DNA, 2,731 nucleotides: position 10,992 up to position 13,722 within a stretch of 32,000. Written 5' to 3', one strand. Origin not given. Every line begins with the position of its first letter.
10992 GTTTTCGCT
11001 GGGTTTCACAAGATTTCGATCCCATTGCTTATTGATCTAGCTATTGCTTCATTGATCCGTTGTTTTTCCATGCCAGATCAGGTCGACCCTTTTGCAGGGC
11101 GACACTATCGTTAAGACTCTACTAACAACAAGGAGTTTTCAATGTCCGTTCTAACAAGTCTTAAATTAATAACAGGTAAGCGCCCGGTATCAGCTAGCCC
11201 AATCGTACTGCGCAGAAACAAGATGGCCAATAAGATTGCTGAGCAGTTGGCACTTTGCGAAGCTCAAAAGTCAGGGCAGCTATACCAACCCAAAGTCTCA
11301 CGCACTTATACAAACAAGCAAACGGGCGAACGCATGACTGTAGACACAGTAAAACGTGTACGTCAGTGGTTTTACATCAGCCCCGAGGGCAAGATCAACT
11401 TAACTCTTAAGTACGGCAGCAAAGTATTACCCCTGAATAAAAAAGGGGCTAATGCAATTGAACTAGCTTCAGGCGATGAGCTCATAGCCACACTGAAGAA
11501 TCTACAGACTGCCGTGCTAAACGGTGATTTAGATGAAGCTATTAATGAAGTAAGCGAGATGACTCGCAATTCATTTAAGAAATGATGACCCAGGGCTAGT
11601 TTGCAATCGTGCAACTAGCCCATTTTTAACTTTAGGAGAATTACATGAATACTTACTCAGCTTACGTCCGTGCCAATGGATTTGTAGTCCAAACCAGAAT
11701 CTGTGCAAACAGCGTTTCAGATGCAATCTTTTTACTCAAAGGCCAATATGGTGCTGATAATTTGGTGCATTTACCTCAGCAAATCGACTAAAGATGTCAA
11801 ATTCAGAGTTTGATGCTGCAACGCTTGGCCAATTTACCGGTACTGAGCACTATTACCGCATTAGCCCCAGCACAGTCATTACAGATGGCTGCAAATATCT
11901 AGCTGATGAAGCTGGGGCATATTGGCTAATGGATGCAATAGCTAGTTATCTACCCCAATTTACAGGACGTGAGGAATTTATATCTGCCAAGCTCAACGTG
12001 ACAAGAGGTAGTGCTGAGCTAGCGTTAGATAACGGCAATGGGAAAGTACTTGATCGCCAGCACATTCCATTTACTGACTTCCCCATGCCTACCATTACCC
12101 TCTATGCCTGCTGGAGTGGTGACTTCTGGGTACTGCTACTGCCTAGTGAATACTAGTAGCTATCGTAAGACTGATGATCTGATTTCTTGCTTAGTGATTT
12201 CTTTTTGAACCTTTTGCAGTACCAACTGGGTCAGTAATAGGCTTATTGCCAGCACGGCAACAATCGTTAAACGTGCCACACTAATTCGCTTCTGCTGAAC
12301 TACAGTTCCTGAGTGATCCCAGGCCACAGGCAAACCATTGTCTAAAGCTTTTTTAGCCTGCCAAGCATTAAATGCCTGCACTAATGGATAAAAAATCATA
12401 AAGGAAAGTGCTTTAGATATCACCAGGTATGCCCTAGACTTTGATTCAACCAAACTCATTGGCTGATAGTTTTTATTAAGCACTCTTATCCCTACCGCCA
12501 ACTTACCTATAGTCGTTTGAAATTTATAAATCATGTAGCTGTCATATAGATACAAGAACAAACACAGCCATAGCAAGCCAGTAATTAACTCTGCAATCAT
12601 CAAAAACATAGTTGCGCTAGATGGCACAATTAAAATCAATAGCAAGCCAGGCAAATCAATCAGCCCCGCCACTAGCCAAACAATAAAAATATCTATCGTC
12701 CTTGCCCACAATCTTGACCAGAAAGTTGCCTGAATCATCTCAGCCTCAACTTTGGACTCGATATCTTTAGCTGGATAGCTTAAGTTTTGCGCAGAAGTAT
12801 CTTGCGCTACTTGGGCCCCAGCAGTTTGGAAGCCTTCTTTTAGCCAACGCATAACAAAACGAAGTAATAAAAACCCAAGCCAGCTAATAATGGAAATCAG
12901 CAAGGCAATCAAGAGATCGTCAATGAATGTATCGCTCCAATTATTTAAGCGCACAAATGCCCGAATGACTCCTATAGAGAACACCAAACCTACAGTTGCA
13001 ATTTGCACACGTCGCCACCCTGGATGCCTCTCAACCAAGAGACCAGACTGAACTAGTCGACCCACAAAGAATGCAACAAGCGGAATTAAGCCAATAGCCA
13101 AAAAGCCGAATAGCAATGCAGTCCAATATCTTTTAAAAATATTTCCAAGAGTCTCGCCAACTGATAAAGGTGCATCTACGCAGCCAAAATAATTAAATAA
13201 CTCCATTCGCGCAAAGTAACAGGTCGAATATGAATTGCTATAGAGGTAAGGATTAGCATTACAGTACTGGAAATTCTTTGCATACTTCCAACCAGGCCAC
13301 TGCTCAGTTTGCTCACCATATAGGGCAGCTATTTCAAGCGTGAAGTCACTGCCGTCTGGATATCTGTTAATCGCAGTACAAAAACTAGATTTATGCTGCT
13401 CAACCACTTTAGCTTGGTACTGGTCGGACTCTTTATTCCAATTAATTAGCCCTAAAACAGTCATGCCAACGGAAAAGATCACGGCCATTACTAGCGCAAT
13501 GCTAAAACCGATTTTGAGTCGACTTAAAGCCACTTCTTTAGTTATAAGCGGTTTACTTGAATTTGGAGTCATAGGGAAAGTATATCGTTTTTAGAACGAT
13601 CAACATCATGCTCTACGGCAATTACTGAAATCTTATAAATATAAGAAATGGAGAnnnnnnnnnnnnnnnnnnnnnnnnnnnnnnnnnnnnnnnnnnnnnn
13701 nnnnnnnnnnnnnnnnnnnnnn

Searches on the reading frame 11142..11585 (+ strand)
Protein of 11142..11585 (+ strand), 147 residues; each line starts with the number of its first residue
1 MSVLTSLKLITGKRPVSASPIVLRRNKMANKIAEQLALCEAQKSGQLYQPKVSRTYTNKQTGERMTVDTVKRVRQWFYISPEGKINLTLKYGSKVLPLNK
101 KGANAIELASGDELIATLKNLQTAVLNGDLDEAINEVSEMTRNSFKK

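Call 28: search_protein_families(library=pfam, proteins=[window:11142-11585:+], max_evalue=0.01)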
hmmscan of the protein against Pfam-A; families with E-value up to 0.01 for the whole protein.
window:11142-11585:+ (147 aa): 1 family
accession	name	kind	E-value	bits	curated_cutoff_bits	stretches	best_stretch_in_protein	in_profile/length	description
PF20346.3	DUF6641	-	4.6e-10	40.1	27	1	19-131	34-140/143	Family of unknown function (DUF6641)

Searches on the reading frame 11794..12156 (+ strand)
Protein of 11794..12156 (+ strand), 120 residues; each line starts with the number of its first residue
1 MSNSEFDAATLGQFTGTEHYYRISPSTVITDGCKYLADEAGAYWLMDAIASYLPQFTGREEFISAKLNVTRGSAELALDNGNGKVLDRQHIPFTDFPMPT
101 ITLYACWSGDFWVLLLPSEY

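Call 28: search_protein_families(library=pfam, proteins=[window:11794-12156:+], max_evalue=0.01)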
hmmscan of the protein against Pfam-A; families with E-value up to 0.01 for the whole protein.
window:11794-12156:+ (120 aa): 1 family
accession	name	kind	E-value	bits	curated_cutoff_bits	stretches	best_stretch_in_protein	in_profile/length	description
PF21781.2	DUF6876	-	1.4e-33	115.8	27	1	9-120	5-117/117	Family of unknown function (DUF6876)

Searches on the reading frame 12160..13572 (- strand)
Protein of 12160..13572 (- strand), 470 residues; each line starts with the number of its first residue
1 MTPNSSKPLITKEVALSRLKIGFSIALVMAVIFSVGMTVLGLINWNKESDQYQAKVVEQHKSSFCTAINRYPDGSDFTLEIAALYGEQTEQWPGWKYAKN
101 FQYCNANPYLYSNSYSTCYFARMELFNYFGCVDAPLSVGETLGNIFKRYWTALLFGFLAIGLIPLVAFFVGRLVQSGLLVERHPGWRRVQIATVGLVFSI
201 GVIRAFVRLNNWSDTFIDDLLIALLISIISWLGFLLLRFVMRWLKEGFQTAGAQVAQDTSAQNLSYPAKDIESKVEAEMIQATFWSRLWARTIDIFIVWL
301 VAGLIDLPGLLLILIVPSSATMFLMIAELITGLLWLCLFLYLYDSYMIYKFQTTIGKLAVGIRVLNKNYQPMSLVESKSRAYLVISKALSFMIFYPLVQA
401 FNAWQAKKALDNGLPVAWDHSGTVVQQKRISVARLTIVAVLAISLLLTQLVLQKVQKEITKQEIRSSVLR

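Call 9: search_protein_families(library=ncbifam, proteins=[window:12160-13572:-])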
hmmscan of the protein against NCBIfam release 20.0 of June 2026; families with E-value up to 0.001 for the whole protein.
window:12160-13572:- (470 aa): 0 families

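Call 28: search_protein_families(library=pfam, proteins=[window:12160-13572:-], max_evalue=0.01)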
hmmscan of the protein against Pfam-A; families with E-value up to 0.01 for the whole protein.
window:12160-13572:- (470 aa): 1 family
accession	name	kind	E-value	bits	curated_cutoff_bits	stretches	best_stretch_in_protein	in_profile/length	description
PF06271.18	RDD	-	5.3e-13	49.9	24.1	1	282-394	2-112/137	RDD family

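Call 43: search_protein_families(library=phrogs, proteins=[window:12160-13572:-], max_evalue=0.001)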
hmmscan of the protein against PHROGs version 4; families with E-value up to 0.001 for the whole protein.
window:12160-13572:- (470 aa): 0 families
